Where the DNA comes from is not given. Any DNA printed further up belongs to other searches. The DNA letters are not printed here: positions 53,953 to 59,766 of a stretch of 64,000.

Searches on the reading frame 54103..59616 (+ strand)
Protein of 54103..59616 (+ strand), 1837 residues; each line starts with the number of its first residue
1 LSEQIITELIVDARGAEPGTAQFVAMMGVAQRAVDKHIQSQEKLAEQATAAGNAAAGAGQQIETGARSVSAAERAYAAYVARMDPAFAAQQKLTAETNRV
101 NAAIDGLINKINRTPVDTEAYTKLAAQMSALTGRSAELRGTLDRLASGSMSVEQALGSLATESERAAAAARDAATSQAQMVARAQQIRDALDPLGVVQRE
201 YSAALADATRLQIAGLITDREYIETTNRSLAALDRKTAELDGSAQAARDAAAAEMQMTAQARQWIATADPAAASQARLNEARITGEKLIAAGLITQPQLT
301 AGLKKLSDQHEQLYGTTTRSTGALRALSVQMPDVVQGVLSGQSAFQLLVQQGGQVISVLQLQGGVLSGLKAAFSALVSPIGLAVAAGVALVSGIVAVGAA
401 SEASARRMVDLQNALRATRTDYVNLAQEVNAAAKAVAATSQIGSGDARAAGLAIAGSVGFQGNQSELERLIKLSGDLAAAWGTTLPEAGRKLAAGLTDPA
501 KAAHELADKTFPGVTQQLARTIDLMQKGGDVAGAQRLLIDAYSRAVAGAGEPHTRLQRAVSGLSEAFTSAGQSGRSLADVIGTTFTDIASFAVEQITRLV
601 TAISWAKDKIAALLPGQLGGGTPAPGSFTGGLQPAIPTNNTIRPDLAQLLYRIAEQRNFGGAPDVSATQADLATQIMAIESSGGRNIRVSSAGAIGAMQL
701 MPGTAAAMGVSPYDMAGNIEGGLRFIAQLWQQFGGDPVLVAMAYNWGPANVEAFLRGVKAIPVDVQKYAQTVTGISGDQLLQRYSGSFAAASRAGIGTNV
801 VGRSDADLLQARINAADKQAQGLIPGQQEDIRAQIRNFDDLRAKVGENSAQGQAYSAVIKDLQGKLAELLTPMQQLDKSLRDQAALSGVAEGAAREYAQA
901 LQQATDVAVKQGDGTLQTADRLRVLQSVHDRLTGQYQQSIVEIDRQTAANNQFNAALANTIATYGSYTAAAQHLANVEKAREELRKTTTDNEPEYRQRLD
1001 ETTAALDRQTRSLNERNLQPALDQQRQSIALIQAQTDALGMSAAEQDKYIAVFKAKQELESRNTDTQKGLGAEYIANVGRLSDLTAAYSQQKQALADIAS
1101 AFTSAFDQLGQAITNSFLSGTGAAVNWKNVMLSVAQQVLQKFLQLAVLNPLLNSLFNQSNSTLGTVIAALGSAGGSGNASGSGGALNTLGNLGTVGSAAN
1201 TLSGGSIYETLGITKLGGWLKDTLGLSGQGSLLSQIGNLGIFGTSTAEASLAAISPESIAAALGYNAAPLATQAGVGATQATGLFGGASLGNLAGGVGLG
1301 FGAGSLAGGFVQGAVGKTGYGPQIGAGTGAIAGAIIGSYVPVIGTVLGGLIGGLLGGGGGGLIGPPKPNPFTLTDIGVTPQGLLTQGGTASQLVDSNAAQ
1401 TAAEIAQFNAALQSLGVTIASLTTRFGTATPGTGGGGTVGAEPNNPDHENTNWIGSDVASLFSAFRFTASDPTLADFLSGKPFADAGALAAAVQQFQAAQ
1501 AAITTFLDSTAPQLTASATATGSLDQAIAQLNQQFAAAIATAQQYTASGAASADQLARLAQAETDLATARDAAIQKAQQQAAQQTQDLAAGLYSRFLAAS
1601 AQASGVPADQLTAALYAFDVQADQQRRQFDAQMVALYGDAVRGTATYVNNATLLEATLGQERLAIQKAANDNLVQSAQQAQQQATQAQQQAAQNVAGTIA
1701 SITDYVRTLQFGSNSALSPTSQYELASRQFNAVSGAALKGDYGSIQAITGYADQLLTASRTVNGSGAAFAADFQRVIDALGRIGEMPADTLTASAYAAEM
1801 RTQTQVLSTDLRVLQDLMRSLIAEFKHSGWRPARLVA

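Call 88: search_protein_families(library=pfam, proteins=[window:54103-59616:+], max_evalue=0.001)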
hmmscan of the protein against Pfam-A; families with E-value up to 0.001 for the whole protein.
window:54103-59616:+ (1837 aa): 2 families
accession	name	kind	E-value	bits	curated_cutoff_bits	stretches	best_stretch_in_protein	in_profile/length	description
PF06791.18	TMP_2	-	1e-19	71.5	30.2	1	321-522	14-207/208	Prophage tail length tape measure protein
PF01464.25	SLT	-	1.7e-11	44.2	21.3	1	669-754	13-104/117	Transglycosylase SLT domain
